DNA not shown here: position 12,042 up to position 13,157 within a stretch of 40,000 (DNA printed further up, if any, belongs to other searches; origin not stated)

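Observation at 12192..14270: DpdA fused to an N-terminal DUF6884-like domain - a possible built-in replacement for DpdB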

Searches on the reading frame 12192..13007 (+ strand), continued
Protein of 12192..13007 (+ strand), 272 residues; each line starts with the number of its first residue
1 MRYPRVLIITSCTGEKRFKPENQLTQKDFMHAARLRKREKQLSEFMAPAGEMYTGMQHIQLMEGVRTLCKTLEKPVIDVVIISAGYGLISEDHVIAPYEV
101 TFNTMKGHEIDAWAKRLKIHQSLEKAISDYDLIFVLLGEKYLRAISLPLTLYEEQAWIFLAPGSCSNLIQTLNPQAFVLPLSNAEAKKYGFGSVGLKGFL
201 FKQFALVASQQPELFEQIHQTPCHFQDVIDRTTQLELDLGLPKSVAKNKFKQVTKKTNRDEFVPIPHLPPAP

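Call 84: search_protein_families(library=pfam, proteins=[P0335, P0441, P0434, P0415, P0336, P0340, P0376, P0445, P0389, P0439], max_evalue=0.001)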
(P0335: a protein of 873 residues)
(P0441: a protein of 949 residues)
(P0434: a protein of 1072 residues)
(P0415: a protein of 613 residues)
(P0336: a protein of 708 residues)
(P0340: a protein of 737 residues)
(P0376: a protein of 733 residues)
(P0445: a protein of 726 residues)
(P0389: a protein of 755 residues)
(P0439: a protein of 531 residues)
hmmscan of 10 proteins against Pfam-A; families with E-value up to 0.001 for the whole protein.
P0335 (873 aa): 2 families
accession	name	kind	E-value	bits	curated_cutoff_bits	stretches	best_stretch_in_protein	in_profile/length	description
PF01702.25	TGT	-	2.6e-13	50.2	26.3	1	342-546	53-269/357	Queuine tRNA-ribosyltransferase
PF21818.3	DUF6884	-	3.4e-11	43.9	30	1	42-144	12-107/135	Family of unknown function (DUF6884)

P0441 (949 aa): 2 families
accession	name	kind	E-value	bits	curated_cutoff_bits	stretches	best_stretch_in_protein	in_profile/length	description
PF01702.25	TGT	-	1.3e-08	34.8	26.3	1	306-511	39-262/357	Queuine tRNA-ribosyltransferase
PF21818.3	DUF6884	-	1.3e-07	32.3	30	1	65-149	25-107/135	Family of unknown function (DUF6884)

P0434 (1072 aa): 1 family
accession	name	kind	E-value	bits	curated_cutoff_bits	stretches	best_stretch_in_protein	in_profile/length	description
PF21818.3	DUF6884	-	1.4e-09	38.6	30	1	438-535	15-106/135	Family of unknown function (DUF6884)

P0415 (613 aa): 1 family
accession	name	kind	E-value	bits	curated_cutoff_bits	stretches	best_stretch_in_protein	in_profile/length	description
PF21818.3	DUF6884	-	4.7e-08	33.7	30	1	434-532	15-105/135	Family of unknown function (DUF6884)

P0336 (708 aa): 2 families
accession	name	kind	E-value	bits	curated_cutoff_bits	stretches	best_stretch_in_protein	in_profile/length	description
PF01702.25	TGT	-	3.2e-13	49.9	26.3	1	356-545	54-262/357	Queuine tRNA-ribosyltransferase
PF21818.3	DUF6884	-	9.5e-10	39.2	30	1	61-173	11-116/135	Family of unknown function (DUF6884)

P0340 (737 aa): 2 families
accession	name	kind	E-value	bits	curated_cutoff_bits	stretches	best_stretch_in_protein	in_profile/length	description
PF21818.3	DUF6884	-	2e-09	38.2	30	1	43-157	9-121/135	Family of unknown function (DUF6884)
PF01702.25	TGT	-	5.1e-06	26.2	26.3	1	473-593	141-262/357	Queuine tRNA-ribosyltransferase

P0376 (733 aa): 2 families
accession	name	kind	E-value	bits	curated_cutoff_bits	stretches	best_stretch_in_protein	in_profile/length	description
PF01702.25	TGT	-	7e-10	38.9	26.3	1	465-596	141-270/357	Queuine tRNA-ribosyltransferase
PF21818.3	DUF6884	-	7.2e-08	33.1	30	1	44-145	13-107/135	Family of unknown function (DUF6884)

P0445 (726 aa): 1 family
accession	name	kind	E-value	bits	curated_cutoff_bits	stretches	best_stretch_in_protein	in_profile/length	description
PF21818.3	DUF6884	-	1e-07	32.6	30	1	45-145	14-107/135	Family of unknown function (DUF6884)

P0389 (755 aa): 3 families
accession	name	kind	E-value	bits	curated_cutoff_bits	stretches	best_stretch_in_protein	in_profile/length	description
PF01702.25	TGT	-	5.5e-10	39.3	26.3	1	434-752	108-349/357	Queuine tRNA-ribosyltransferase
PF21818.3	DUF6884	-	6.8e-07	29.9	30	1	114-214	14-107/135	Family of unknown function (DUF6884)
PF03883.20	H2O2_YaaD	-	0.00044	20.3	29.6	0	73-167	30-125/236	Peroxide stress protein YaaA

P0439 (531 aa): 1 family
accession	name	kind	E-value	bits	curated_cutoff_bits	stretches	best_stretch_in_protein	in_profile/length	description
PF21818.3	DUF6884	-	2.3e-07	31.5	30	1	46-143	16-106/135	Family of unknown function (DUF6884)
